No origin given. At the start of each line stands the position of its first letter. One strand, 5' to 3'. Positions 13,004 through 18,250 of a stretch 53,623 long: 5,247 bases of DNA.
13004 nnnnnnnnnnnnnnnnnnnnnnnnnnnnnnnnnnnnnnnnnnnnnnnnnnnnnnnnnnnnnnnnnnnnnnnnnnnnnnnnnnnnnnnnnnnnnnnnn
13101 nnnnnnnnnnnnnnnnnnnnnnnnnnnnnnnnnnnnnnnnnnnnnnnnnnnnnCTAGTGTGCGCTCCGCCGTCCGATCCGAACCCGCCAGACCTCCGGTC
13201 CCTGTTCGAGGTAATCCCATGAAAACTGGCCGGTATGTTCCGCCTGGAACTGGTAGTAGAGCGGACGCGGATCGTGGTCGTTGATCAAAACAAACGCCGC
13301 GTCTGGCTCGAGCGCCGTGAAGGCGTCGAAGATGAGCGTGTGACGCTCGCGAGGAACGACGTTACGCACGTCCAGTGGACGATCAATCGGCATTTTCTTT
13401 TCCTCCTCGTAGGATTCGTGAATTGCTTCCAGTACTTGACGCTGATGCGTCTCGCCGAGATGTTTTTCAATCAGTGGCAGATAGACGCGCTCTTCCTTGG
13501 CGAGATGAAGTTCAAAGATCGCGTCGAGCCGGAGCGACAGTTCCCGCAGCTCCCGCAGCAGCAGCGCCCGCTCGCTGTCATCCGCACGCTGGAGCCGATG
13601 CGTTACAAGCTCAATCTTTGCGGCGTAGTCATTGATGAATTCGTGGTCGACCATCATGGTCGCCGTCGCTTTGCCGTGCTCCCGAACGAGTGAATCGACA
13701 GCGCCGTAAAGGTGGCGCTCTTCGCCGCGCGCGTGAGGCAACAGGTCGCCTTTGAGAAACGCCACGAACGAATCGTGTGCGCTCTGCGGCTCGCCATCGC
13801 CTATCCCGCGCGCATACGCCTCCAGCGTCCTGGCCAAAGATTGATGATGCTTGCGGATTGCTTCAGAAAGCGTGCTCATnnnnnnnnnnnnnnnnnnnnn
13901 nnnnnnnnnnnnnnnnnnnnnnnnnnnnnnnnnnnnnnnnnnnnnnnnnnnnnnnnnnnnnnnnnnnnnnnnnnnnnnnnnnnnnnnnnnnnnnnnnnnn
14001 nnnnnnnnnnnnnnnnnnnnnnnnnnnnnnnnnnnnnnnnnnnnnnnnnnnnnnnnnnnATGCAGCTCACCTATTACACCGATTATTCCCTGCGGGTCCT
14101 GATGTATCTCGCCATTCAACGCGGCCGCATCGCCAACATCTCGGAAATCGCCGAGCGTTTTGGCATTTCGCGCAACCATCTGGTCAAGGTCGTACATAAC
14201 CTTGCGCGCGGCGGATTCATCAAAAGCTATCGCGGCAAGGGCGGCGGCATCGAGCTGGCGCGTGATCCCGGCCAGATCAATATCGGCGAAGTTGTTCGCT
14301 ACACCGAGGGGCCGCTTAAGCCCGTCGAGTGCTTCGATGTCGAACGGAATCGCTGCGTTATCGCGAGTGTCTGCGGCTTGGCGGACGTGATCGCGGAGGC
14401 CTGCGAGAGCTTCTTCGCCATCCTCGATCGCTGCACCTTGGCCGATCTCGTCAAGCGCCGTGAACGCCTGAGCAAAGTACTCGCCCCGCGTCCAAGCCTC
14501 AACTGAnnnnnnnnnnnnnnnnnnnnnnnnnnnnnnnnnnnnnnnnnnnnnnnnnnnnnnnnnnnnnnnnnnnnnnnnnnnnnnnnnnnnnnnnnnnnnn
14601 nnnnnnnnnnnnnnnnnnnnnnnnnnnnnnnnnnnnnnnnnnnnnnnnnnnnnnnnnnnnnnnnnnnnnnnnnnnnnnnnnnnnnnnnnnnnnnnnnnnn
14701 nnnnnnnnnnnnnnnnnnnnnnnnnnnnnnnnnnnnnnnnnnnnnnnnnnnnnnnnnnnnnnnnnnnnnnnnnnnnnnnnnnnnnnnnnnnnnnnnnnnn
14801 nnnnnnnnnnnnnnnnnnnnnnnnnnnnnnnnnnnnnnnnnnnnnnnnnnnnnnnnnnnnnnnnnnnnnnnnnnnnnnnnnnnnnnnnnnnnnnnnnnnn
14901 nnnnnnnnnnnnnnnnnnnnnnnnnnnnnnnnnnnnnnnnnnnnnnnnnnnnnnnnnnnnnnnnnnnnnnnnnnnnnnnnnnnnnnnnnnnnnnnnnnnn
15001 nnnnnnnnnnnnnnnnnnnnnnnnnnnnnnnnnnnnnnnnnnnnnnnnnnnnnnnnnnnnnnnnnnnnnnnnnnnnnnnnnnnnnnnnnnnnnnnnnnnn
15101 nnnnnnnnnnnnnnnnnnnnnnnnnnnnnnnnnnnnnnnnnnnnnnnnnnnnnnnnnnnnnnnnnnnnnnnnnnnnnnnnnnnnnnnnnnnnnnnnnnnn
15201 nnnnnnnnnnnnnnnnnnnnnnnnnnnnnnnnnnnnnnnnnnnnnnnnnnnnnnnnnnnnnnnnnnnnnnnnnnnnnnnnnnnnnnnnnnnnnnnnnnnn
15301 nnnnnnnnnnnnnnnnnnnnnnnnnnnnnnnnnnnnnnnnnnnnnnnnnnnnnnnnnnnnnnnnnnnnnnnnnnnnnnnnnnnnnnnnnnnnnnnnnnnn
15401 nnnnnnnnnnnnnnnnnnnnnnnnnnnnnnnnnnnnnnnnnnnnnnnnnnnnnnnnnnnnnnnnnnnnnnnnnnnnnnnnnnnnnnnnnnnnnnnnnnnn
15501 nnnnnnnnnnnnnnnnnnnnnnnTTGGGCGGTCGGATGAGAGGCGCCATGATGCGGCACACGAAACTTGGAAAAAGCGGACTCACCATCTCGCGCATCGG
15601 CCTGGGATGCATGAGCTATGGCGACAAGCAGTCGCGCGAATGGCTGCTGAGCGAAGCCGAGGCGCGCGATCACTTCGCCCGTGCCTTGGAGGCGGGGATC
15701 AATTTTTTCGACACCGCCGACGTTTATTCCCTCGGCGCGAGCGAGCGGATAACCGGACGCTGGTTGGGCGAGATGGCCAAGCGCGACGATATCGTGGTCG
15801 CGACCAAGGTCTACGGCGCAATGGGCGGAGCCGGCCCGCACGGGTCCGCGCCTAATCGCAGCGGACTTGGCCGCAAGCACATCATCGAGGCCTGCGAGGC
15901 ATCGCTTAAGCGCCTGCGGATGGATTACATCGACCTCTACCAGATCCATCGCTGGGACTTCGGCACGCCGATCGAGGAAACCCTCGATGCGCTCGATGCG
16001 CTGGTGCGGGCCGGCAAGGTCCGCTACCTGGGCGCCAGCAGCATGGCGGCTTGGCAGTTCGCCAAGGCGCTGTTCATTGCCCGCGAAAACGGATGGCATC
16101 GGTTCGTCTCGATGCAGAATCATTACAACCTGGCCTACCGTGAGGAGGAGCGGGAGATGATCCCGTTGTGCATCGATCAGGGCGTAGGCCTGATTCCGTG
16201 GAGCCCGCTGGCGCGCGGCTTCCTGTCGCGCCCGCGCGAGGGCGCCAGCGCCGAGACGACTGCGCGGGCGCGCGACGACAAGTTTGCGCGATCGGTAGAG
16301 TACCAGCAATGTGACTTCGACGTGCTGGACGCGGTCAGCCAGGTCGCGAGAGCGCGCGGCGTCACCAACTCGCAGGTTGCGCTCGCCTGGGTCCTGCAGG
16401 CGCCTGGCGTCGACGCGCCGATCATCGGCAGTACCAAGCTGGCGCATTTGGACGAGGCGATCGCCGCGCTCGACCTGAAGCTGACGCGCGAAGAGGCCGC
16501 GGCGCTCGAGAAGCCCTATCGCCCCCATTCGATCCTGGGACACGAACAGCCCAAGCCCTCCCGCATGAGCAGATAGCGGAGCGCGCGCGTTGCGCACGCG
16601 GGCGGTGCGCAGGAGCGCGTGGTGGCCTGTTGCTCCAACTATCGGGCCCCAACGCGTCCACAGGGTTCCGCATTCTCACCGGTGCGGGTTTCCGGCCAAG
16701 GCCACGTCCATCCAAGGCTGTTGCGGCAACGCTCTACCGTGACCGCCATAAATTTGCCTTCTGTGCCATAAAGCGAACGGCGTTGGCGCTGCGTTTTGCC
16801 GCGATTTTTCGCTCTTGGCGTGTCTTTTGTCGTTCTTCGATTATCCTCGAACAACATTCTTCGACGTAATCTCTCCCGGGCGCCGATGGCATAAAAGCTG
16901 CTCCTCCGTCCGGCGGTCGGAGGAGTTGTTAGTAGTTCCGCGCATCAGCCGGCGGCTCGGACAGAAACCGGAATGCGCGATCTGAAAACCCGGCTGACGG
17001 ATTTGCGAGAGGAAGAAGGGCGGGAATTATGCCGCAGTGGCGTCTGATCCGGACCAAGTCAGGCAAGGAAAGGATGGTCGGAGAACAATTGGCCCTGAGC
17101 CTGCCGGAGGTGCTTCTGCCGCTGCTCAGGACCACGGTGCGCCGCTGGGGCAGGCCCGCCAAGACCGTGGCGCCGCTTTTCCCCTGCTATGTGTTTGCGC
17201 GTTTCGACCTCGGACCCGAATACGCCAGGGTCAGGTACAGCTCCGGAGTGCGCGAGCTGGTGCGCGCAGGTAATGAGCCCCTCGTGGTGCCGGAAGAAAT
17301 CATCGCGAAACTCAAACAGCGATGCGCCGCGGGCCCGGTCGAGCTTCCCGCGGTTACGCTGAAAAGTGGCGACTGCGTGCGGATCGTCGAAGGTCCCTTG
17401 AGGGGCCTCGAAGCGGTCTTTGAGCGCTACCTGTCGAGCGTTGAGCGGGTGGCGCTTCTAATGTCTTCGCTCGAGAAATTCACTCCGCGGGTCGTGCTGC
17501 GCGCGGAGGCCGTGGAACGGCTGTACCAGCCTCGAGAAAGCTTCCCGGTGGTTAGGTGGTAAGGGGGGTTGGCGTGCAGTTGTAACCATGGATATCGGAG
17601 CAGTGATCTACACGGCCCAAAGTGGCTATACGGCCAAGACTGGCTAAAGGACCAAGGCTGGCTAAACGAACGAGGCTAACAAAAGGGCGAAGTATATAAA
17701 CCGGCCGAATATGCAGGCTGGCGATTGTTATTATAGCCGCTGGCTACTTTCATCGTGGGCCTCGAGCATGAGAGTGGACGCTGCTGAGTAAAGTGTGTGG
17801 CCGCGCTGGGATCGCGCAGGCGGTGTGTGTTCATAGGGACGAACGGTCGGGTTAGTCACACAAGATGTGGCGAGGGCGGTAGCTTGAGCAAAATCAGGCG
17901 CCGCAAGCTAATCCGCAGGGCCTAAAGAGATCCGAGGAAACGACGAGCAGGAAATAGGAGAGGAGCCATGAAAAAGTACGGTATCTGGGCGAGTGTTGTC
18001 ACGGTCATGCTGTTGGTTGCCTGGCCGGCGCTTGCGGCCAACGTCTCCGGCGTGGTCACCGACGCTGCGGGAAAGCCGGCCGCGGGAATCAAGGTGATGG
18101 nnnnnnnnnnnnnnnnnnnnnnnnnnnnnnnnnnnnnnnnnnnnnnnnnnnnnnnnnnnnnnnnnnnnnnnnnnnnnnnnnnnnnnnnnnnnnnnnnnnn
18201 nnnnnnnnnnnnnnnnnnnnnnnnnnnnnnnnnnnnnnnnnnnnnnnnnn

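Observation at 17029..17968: Exact enterobacterial-type ops element downstream of its own rfaH paralog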

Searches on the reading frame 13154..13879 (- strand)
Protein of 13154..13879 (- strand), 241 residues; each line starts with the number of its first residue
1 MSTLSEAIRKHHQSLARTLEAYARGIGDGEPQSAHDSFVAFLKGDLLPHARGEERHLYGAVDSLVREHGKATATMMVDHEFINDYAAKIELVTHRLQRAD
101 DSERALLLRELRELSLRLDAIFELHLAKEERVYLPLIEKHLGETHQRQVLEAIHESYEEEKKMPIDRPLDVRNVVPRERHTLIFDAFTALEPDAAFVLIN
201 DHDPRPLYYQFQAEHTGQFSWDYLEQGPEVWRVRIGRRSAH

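Call 69: search_protein_families(library=pfam, proteins=[window:13154-13879:-], max_evalue=0.00001)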
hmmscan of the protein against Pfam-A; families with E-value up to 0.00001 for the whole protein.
window:13154-13879:- (241 aa): 2 families
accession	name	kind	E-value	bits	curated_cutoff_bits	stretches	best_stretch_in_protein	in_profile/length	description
PF10006.14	DUF2249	-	5.2e-31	106.7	29.5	1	169-237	2-70/70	Uncharacterized conserved protein (DUF2249)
PF01814.28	Hemerythrin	-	5e-10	40.4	25.3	0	4-90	2-89/127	Hemerythrin HHE cation binding domain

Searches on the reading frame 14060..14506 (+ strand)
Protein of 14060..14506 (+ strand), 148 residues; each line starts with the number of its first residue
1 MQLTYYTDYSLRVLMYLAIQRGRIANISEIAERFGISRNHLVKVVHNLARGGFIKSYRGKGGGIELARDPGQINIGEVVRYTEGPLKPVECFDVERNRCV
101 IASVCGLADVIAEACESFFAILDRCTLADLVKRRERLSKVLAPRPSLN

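Call 69: search_protein_families(library=pfam, proteins=[window:14060-14506:+], max_evalue=0.00001)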
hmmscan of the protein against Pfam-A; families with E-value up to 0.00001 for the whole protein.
window:14060-14506:+ (148 aa): 2 families
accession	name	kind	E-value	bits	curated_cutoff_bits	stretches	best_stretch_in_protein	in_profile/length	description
PF02082.26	Rrf2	-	1.3e-39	135.8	30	1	4-132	2-131/132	Iron-dependent Transcriptional regulator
PF12802.13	MarR_2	-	5.3e-07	30.1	27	0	11-56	8-52/61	MarR family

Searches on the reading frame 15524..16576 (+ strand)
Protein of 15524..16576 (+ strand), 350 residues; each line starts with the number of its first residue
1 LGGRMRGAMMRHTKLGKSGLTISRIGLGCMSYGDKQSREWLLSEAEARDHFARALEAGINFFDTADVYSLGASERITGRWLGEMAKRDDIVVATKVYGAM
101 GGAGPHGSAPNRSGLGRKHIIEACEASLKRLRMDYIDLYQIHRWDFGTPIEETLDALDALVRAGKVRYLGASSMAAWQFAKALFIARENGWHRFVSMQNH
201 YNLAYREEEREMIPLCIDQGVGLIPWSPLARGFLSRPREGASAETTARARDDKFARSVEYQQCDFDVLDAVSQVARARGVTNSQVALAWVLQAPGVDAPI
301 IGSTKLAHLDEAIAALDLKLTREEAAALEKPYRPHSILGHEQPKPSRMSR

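Call 4: search_protein_families(library=pfam, proteins=[window:15524-16576:+], max_evalue=0.01)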
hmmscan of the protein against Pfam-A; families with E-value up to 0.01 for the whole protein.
window:15524-16576:+ (350 aa): 2 families
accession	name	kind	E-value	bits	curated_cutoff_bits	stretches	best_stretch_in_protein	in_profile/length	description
PF00248.27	Aldo_ket_red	-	1.2e-79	267.9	24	1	24-330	1-288/291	Aldo/keto reductase family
PF16365.12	EutK_C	-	0.0043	17.5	27.5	0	146-168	24-46/52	Ethanolamine utilization protein EutK C-terminus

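Call 5: search_protein_families(library=ncbifam, proteins=[window:15524-16576:+], max_evalue=0.01)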
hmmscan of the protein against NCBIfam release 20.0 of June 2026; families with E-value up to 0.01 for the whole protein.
window:15524-16576:+ (350 aa): 7 families
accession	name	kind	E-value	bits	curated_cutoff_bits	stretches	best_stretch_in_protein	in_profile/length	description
NF007912.0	PRK10625.1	equivalog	4.8e-48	164.3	415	2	151-330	158-336/346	NADP(H)-dependent aldo-keto reductase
TIGR01293.1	Kv_beta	subfamily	1.8e-43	148.8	365.4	1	10-321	1-306/319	voltage-dependent potassium channel subunit beta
NF049922.1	MethglyxlRedYdjG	equivalog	1.4e-40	139.3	550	1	10-329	1-318/326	NADH-dependent methylglyoxal reductase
NF007388.0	PRK09912.1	subfamily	5.9e-34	117.5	448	1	8-329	11-329/346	L-glyceraldehyde 3-phosphate reductase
NF007695.0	PRK10376.1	subfamily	8.6e-27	94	280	2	18-230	13-216/290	oxidoreductase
NF008377.0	PRK11172.1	equivalog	5.7e-14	52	327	2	43-183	14-140/267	2,5-didehydrogluconate reductase DkgB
NF008598.0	PRK11565.1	equivalog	6.6e-10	38.5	425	1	40-173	23-139/275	2,5-didehydrogluconate reductase DkgA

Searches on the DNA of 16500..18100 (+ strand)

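Call 8: search_rna_families(source=window, start=16500, end=18100, threshold=evalue, max_evalue=10, show_alignments=4)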
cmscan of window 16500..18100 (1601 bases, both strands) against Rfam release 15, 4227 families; matches with E-value up to 10: 0.
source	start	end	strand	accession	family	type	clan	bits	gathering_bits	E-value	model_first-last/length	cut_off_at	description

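Call 96: search_rna_families(sources=[L113, L167, L168, L170, L131, L141, L026, L048], threshold=evalue, max_evalue=10, show_alignments=4)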
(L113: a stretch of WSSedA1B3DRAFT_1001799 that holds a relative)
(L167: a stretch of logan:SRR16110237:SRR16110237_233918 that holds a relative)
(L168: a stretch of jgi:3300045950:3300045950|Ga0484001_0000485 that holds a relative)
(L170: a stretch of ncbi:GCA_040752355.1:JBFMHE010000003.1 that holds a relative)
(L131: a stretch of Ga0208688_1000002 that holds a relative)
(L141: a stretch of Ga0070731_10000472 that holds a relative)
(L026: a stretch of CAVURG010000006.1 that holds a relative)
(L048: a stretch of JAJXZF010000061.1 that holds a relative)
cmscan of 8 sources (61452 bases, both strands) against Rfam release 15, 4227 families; matches with E-value up to 10: 6.
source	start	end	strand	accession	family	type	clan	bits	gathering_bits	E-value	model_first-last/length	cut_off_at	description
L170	2828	2917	+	RF03739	mir-4529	Gene; miRNA;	-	40.3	88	0.00025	1-83/83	no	mir-4529 microRNA precursor family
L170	2828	2917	-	RF03739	mir-4529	Gene; miRNA;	-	39.5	88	0.0004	1-83/83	no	mir-4529 microRNA precursor family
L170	2819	2927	-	RF03877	mir-3937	Gene; miRNA;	-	29.4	84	0.085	1-102/102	no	mir-3937 microRNA precursor family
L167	4212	4338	+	RF01637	ceN47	Gene; snRNA; snoRNA; CD-box;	-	26.9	35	0.13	1-155/155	no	Nematode snoRNA ceN47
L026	7093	7195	+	RF03072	raiA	Cis-reg; riboswitch;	-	23.9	101.3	0.071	1-209/209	no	raiA RNA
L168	3830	3905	-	RF01185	snR75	Gene; snRNA; snoRNA; CD-box;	CL00045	19.7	40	9.2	1-88/88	no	Small nucleolar RNA snR75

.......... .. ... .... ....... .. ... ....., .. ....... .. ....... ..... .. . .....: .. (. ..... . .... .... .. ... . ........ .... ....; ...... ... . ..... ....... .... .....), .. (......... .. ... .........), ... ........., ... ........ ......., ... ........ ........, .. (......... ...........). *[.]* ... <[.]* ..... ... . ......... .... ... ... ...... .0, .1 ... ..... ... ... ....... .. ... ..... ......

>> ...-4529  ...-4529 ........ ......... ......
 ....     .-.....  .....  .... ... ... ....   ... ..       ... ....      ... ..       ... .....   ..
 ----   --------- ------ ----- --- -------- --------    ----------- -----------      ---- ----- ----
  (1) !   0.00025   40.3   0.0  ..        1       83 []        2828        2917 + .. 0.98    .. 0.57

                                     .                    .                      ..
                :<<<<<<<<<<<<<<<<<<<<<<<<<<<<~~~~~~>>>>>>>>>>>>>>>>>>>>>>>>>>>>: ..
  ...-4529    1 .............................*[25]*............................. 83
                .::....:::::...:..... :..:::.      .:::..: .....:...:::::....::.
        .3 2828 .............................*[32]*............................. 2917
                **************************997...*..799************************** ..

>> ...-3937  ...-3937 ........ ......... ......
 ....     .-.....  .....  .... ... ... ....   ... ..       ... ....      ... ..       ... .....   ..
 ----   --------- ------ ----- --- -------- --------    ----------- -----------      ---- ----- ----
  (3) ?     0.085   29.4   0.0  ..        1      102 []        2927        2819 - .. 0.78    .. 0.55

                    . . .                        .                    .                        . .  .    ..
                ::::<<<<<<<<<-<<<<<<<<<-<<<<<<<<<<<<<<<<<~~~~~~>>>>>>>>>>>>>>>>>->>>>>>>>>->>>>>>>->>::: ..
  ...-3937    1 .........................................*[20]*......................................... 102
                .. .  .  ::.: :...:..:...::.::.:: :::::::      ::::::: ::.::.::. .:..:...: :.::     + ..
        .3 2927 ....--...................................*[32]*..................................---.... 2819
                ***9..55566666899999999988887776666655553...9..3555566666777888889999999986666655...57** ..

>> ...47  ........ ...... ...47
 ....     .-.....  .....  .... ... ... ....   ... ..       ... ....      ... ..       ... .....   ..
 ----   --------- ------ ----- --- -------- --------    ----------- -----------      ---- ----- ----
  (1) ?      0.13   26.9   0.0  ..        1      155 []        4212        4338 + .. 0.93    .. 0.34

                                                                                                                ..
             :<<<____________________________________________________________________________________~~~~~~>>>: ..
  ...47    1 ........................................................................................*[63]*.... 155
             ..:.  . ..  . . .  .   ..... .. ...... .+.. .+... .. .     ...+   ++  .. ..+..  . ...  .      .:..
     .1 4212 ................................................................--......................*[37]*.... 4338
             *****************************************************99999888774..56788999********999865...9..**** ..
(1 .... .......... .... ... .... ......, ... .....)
